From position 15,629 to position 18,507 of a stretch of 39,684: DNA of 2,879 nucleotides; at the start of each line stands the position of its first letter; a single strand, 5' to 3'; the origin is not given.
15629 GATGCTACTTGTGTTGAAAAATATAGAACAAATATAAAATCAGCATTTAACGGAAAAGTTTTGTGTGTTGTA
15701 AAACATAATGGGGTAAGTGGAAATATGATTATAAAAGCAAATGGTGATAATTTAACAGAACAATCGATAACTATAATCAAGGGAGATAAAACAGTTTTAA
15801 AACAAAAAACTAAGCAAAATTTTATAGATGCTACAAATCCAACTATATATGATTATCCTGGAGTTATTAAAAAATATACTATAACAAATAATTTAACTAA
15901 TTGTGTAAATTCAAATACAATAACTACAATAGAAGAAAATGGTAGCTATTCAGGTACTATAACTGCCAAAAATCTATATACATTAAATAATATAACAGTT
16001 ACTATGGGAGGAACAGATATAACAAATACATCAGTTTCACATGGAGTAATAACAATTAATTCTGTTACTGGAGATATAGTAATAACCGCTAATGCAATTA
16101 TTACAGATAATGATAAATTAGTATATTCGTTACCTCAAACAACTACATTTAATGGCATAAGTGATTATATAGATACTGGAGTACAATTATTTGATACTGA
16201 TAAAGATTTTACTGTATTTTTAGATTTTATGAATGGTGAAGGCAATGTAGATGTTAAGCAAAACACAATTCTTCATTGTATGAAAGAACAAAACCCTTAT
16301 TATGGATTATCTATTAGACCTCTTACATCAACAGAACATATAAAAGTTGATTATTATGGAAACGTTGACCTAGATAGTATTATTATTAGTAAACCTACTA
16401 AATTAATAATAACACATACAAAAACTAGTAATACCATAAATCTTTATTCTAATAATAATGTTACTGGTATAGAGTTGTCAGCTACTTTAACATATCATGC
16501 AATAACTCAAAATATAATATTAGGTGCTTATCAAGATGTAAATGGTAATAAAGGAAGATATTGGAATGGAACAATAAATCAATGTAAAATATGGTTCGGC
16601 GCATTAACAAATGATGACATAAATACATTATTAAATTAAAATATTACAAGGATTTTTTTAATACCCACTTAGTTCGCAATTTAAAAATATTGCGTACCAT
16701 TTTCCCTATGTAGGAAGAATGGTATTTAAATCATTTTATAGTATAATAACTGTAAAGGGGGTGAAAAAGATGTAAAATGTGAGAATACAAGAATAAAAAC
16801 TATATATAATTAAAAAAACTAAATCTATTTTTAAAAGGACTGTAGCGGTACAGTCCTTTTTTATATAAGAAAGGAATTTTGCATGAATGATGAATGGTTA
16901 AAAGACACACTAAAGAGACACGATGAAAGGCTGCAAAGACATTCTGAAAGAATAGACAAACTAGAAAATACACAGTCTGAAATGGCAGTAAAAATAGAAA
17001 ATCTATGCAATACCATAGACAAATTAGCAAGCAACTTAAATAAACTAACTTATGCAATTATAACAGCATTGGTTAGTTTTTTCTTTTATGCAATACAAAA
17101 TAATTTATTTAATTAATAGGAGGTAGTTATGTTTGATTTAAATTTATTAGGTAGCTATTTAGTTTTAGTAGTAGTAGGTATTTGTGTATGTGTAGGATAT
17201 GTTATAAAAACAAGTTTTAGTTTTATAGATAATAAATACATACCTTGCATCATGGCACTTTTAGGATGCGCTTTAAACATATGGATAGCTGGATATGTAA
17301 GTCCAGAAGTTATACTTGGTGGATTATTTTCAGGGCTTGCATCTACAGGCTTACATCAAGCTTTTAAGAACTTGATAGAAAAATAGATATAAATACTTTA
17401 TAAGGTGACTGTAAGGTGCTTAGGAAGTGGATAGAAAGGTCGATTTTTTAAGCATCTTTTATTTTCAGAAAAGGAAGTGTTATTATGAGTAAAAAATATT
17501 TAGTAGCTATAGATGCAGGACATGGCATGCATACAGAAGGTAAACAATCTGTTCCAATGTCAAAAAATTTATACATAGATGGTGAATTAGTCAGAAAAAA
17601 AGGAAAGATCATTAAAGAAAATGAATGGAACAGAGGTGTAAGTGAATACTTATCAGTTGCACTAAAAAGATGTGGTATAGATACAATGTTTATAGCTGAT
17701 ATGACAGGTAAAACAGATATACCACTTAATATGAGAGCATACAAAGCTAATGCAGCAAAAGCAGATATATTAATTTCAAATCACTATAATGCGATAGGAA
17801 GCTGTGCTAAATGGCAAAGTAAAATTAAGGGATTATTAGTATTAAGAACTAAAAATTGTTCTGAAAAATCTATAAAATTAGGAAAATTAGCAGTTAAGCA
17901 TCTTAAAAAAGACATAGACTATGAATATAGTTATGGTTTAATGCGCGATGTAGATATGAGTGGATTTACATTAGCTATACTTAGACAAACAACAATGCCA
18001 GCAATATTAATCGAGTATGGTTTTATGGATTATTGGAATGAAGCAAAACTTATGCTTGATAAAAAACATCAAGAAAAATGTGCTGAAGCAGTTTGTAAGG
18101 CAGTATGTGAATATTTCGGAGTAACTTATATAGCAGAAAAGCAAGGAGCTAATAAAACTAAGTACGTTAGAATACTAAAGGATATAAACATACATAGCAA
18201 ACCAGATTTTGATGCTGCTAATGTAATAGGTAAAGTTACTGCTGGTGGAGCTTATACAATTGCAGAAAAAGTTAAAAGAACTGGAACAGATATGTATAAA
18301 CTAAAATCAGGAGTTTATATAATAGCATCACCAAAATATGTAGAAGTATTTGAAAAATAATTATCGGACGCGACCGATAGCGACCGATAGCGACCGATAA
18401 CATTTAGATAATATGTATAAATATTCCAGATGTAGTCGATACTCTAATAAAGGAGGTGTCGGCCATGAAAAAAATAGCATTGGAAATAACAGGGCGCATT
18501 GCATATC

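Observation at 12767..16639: Receptor-binding tail protein carrying a complete, apparently catalytically intact GH2 glycosidase plus a LamG-like domain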

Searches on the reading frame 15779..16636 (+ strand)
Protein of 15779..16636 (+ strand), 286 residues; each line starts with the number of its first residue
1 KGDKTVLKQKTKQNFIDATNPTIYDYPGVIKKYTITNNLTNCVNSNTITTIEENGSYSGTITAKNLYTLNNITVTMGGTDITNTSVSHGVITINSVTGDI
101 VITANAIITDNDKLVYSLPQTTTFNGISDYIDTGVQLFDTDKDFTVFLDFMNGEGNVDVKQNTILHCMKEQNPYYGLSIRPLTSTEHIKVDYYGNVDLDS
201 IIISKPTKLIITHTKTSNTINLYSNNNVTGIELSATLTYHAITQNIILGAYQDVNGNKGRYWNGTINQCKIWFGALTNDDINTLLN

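Call 35: search_protein_representatives(protein=window:15779-16636:+)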
Query: 286 residues. Proteins with E-value up to 0.001 (for the whole library): 3546; up to 1e-10: 1353; up to 1e-30: 80. The best 150 are listed.
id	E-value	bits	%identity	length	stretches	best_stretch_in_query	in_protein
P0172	2.4e-76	273.1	37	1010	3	94-284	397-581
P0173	7.2e-73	261.7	50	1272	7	31-107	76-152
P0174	4.1e-53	196.9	45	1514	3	61-285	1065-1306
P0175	7.1e-53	196.1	44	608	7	30-106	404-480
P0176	3.5e-52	193.8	41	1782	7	31-106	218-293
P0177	4.6e-52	193.4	49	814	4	32-107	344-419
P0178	8.9e-52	192.5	56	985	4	32-109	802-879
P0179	6.4e-51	189.7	34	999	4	76-282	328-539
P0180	6.8e-49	183.0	48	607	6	30-106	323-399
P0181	2.5e-48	181.2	34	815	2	114-285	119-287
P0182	4.8e-48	180.3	39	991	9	32-108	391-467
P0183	5.8e-48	180.0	38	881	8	32-106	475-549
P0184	9.8e-48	179.2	49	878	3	32-159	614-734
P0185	1.9e-47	178.3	37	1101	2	80-285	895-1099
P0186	2.3e-47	178.0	41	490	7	31-109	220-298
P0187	5.2e-47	176.9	54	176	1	118-285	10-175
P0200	6.7e-41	156.8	42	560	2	32-285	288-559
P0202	8.7e-41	156.4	45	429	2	28-285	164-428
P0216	8.0e-38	146.7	43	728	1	31-284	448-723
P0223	2.4e-35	138.6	38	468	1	32-286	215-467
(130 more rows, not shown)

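Call 36: search_protein_families(library=pfam, proteins=[window:15779-16636:+, P0172, P0174, P0200, P0202, P0223, P0187, P0216], max_evalue=1)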
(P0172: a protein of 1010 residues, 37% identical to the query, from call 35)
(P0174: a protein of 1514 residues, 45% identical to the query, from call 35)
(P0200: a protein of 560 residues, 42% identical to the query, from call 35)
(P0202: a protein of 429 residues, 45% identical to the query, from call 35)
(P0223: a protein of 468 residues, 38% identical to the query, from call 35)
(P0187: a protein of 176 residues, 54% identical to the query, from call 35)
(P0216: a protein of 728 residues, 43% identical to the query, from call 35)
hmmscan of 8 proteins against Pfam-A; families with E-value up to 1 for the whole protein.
window:15779-16636:+ (286 aa): 2 families
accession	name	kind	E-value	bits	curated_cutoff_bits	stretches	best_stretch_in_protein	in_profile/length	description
PF13385.13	Laminin_G_3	-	0.00063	20.4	27.6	1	128-282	4-151/151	Concanavalin A-like lectin/glucanases superfamily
PF04790.18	Sarcoglycan_1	-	0.0016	18.2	32.5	1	8-114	124-228/259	Sarcoglycan complex subunit protein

P0172 (1010 aa): 1 family
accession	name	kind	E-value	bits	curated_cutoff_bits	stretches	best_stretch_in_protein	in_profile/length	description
PF13385.13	Laminin_G_3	-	4.2e-17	63.1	27.6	3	736-888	2-151/151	Concanavalin A-like lectin/glucanases superfamily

P0174 (1514 aa): 2 families
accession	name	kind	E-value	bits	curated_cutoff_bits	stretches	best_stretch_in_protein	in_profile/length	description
PF08757.17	CotH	-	2.1e-30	106.8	23.8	1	528-876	1-322/322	CotH kinase protein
PF22359.2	Big-like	-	2.3e-05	25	27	1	1070-1104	12-47/48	Bacterial Ig-like domain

P0200 (560 aa): 1 family
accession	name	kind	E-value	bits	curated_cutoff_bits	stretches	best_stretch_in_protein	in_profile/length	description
PF24243.1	Phage_tail_C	-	8.6e-08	31.8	23.7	1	173-195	3-25/26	Phage tail tip domain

P0202 (429 aa): 2 families
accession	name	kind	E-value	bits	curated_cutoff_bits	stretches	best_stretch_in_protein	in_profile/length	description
PF11589.14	DUF3244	-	0.066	13.6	25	1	4-64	18-80/96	Domain of unknown function (DUF3244)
PF20633.2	CoV_NSP13_stalk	-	0.082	13.8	27.7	0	281-304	14-37/48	Coronavirus Nonstructural protein 13, stalk domain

P0223 (468 aa): 2 families
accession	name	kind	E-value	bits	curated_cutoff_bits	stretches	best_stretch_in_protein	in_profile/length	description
PF13306.12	LRR_5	-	6.4e-19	68.6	27.7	2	88-168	28-105/127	BspA type Leucine rich repeat region (6 copies)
PF13385.13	Laminin_G_3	-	7e-05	23.4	27.6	1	308-462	1-150/151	Concanavalin A-like lectin/glucanases superfamily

P0187 (176 aa): 2 families
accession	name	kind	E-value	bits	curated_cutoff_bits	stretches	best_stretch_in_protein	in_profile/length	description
PF13385.13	Laminin_G_3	-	1.7e-07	32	27.6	1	17-172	1-151/151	Concanavalin A-like lectin/glucanases superfamily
PF24327.1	DUF7497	-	0.14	12.6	27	1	107-151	29-74/100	Domain of unknown function (DUF7497)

P0216 (728 aa): 5 families
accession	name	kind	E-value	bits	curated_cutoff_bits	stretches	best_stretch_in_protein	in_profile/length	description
PF08757.17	CotH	-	2.9e-25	89.9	23.8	1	95-436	2-321/322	CotH kinase protein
PF13385.13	Laminin_G_3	-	0.02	15.5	27.6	1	672-719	107-149/151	Concanavalin A-like lectin/glucanases superfamily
PF09380.16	FERM_C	-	0.032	15.1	23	1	92-144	28-82/93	FERM C-terminal PH-like domain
PF12594.13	DUF3764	-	0.069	13.7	24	1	619-657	28-66/89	Protein of unknown function (DUF3764)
PF00188.32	CAP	-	0.28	12.5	21.1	1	422-472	3-53/117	Cysteine-rich secretory protein family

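Call 57: predict_structure(alignment_id=A2)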
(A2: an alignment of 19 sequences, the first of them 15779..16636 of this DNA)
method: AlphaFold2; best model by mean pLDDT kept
length: 286 residues; sequences in the alignment: 19
mean_pLDDT: 82.3   pTM: 0.66
mean pLDDT of the five models: 82.3, 80.8, 80.0, 80.0, 79.1
residues with pLDDT >= 90: 132; 70-90: 93; 50-70: 43; < 50: 18
segments of 3 or more residues with pLDDT < 50: 4-13, 228-231
pLDDT, mean of each block of 10 residues (from residue 1): 45 55 60 95 92 94 81 94 86 95 84 85 95 95 94 68 89 87 74 62 83 86 70 64 94 92 94 88 86
secondary structure, 60 per line:
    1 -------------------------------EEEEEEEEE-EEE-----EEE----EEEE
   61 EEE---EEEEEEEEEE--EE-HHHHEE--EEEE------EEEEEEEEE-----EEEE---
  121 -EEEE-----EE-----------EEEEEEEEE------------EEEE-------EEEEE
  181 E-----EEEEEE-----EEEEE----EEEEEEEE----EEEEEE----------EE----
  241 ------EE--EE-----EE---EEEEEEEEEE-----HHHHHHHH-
elements in order: E32-40 E42-44 E50-52 E57-63 E67-76 H82-85 E90-93 E100-108 E114-117 E122-125 E144-152 E165-168 E176-181 E187-192 E198-202 E207-214 E219-224 E263-272 H278-285

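Call 61: fold_search(model_id=the predicted structure, library=pdb)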
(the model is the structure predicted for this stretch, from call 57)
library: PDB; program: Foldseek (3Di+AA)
matches with E <= 10: 1281; with E <= 0.001: 200
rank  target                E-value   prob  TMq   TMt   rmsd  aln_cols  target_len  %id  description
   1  2vw1                  1.2e-07  1.00  0.41  0.19   5.0       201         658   17  Crystal structure of the NanB sialidase from Streptococcus pneumoniae (released 2008-06-24)
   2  4xe9                  1.5e-07  1.00  0.42  0.20   5.1       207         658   17  Crystal structure of the NanB sialidase from Streptococcus pneumoniae in complex with Optactin (released 2016-01-13)
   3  2vw0                  1.9e-07  1.00  0.40  0.19   5.4       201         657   17  Crystal structure of the NanB sialidase from Streptococcus pneumoniae (released 2008-06-24)
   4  4xmi                  2.2e-07  1.00  0.42  0.20   5.0       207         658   18  Crystal structure of the K499G mutant of NanB sialidase from Streptococcus pneumoniae (released 2016-01-13)
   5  4xog                  2.8e-07  1.00  0.42  0.20   5.1       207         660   17  CRYSTAL STRUCTURE OF THE NANB SIALIDASE FROM STREPTOCOCCUS PNEUMONIAE IN COMPLEX WITH Optactin and DANA (released 2016-02-03)
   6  4xyx                  3.9e-07  1.00  0.42  0.20   4.8       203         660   18  NanB plus Optactamide (released 2016-02-10)
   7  2jkb                  4.6e-07  1.00  0.39  0.19   5.5       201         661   18  Crystal structure of Streptococcus pneumoniae NanB in complex with 2, 7-anhydro-Neu5Ac (released 2008-09-16)
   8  4yw1_A                6.3e-07  1.00  0.45  0.21   4.8       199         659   14  Crystal Structure of Streptococcus pneumoniae NanC, complex with Neu5Ac and Neu5Ac2en following soaking with 3'SL (released 2015-09-23)
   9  4yz2_A                8.2e-07  1.00  0.43  0.20   4.9       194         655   13  Crystal Structure of Streptococcus pneumoniae NanC, in complex with 2-deoxy-2,3-didehydro-N-acetylneuraminic acid. (released 2015-09-23)
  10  4yz3_A                1.8e-06  1.00  0.44  0.21   4.9       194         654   13  Crystal Structure of Streptococcus pneumoniae NanC, in complex with Oseltamivir. (released 2016-04-20)
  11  4yz1_A                2.3e-06  1.00  0.43  0.21   4.7       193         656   13  Crystal Structure of Streptococcus pneumoniae NanC, apo structure. (released 2015-09-23)
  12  4yz4_A                2.3e-06  1.00  0.44  0.21   4.9       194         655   13  Crystal Structure of Streptococcus pneumoniae NanC, in complex with N-Acetylneuraminic acid. (released 2015-09-23)
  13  4yz1_B                2.9e-06  1.00  0.43  0.20   4.8       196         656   13  Crystal Structure of Streptococcus pneumoniae NanC, apo structure. (released 2015-09-23)
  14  6er4_B                3.8e-06  1.00  0.41  0.59   6.3       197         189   10  Ruminococcus gnavus IT-sialidase CBM40 bound to alpha2,6 sialyllactose (released 2018-05-02)
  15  4yz5_B                5.3e-06  1.00  0.45  0.21   4.1       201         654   14  Crystal Structure of Streptococcus pneumoniae NanC, in complex with 3-Sialyllactose (released 2015-09-23)
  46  9qco_A                3.8e-05  1.00  0.38  0.12  10.7       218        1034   14  NTNH-HA70 complex from Clostridium botulinum Serotype B1 (released 2025-09-10)
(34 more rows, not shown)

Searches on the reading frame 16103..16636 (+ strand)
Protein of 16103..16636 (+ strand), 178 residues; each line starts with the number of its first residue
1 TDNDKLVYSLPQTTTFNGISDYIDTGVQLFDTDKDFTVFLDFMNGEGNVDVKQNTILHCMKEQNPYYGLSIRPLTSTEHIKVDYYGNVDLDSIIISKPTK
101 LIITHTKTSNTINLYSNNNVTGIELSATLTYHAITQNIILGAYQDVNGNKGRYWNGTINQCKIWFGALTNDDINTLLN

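Call 84: find_homologous_proteins(query=window:16103-16636:+, max_evalue=0.00001)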
Query window:16103-16636:+ (178 aa): 6 proteins with E <= 0.00001 among 108 candidates.
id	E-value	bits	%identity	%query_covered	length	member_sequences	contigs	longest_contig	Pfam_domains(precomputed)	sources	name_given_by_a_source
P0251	1.9e-31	127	40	98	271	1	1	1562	PF13385.14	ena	-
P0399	9.1e-31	125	40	98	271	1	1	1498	-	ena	-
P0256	4.6e-30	123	37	98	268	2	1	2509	PF13385.14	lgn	-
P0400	1.8e-26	111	38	96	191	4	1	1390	-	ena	-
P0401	2.1e-20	91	37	93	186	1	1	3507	PF13385.14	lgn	-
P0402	1.1e-19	89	41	98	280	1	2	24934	-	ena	-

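Call 85: find_encoding_contigs(protein=P0402, flank=8000, max_places=2)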
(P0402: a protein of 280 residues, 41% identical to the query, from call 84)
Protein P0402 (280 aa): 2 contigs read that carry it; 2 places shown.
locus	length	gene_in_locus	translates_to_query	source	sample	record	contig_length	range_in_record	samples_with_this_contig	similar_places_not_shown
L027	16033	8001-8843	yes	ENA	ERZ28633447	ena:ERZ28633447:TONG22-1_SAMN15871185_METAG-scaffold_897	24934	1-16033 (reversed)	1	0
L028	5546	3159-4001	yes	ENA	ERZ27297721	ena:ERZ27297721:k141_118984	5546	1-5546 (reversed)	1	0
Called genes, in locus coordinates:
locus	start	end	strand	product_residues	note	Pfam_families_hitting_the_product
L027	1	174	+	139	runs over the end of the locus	PF09393:DUF2001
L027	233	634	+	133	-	PF08890:Phage_TAC_5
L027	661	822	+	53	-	-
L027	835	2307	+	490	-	-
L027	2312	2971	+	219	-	PF21821:Dit_like (weak), PF01476:LysM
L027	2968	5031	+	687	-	PF24032:YQBQ, PF18013:Phage_lysozyme2, PF24032:YQBQ, PF00877:NLPC_P60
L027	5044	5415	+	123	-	PF10844:DUF2577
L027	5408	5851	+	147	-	PF10934:Sheath_initiator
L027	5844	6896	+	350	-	PF04865:Baseplate_J, PF26078:Baseplate_J_M, PF26079:Baseplate_J_C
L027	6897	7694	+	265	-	PF10076:Phage_Mu_Gp48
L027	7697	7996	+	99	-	-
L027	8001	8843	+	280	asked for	-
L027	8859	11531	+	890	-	PF14587:Glyco_hydr_30_2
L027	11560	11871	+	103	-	-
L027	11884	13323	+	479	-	-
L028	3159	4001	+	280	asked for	-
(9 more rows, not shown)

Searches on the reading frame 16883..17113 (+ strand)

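Call 11: search_protein_families(library=phrogs, proteins=[window:16883-17113:+], max_evalue=0.00001)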
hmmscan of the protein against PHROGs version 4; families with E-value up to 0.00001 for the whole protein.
window:16883-17113:+ (77 aa): 1 family
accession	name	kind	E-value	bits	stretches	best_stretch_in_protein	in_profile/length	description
phrog_1193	-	other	4.2e-20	72.5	1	1-76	6-75/76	hemolysin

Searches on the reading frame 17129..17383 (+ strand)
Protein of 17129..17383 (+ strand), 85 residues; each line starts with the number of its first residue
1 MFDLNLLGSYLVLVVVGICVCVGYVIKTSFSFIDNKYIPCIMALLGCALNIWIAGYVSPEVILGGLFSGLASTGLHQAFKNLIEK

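Call 11: search_protein_families(library=phrogs, proteins=[window:17129-17383:+], max_evalue=0.00001)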
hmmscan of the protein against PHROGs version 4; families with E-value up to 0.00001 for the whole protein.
window:17129-17383:+ (85 aa): 2 families
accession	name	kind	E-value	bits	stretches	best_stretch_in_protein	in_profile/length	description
phrog_1129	-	lysis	1.3e-23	83.8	1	5-85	4-83/86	holin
phrog_1299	-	lysis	8e-06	26.6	1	12-81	10-82/100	holin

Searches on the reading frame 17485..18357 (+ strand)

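Call 11: search_protein_families(library=phrogs, proteins=[window:17485-18357:+], max_evalue=0.00001)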
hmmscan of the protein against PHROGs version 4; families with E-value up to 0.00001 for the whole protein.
window:17485-18357:+ (291 aa): 3 families
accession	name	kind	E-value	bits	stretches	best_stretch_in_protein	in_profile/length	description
phrog_435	-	lysis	1.8e-21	77.7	1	2-265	110-338/556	endolysin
phrog_2742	-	lysis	1e-18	68.9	1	7-225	4-195/318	endolysin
phrog_12727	-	lysis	7.1e-09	36.4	1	7-253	165-377/393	endolysin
